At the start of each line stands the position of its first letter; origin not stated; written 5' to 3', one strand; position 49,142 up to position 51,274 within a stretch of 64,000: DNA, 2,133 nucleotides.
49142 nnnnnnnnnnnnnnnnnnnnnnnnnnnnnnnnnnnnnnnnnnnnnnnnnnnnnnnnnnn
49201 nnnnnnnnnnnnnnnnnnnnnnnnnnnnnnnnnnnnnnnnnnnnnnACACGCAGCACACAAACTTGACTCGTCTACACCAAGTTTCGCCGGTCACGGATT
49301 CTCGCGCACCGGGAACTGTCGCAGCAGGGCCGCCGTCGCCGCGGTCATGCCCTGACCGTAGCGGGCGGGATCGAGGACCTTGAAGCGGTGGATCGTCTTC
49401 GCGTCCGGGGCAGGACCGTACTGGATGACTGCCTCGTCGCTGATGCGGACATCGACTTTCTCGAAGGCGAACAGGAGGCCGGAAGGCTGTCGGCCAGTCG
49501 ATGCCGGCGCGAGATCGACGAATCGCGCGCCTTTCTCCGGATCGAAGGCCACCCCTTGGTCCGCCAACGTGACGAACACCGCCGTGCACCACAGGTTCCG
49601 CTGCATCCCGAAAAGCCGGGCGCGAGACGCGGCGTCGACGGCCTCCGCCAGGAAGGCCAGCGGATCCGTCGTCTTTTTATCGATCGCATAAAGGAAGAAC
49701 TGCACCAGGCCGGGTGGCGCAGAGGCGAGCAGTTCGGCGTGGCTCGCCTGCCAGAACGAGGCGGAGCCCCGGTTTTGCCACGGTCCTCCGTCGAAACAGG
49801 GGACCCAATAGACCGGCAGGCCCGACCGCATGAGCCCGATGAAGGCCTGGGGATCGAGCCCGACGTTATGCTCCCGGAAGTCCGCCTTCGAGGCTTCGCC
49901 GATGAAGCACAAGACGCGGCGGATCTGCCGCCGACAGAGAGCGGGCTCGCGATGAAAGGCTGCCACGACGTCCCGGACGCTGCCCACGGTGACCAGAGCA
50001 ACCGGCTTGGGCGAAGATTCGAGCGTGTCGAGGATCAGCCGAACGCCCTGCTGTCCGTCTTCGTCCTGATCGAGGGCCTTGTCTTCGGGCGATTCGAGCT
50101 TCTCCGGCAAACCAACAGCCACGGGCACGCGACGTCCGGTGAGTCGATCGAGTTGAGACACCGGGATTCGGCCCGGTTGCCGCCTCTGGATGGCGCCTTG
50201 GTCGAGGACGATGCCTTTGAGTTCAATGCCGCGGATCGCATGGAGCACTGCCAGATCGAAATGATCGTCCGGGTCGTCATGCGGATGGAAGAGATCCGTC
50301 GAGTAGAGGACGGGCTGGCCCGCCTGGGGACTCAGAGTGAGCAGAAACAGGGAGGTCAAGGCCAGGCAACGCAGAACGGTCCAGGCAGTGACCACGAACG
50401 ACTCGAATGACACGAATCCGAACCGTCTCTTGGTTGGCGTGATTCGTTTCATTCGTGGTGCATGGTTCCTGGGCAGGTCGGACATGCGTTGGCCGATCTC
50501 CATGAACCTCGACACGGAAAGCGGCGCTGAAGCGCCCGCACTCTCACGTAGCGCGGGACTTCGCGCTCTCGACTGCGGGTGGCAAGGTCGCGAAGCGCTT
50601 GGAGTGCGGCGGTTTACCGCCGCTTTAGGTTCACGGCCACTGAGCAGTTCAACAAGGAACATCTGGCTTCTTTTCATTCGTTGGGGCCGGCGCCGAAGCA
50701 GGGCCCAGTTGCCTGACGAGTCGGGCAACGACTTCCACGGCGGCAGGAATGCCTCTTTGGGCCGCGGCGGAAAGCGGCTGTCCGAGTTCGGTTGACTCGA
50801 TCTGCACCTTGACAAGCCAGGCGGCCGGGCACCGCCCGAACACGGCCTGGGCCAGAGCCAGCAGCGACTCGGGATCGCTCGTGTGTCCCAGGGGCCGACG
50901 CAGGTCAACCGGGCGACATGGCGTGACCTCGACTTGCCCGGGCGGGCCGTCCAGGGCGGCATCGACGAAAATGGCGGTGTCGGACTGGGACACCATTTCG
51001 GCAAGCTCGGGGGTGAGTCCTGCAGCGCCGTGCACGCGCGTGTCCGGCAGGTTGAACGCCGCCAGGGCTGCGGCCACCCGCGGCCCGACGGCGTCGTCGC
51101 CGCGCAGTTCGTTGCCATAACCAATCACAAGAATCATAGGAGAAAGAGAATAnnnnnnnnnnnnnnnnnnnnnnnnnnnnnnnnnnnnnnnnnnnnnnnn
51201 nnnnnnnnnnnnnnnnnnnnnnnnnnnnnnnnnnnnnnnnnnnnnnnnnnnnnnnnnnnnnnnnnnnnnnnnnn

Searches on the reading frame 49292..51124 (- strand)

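Call 12: search_protein_families(library=pfam, proteins=[window:49292-51124:-])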
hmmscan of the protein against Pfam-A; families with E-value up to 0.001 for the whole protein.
window:49292-51124:- (610 aa): 1 family
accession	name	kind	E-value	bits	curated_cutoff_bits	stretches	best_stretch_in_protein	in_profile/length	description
PF01156.24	IU_nuc_hydro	-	5.4e-09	36.6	34.2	1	286-442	10-185/297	Inosine-uridine preferring nucleoside hydrolase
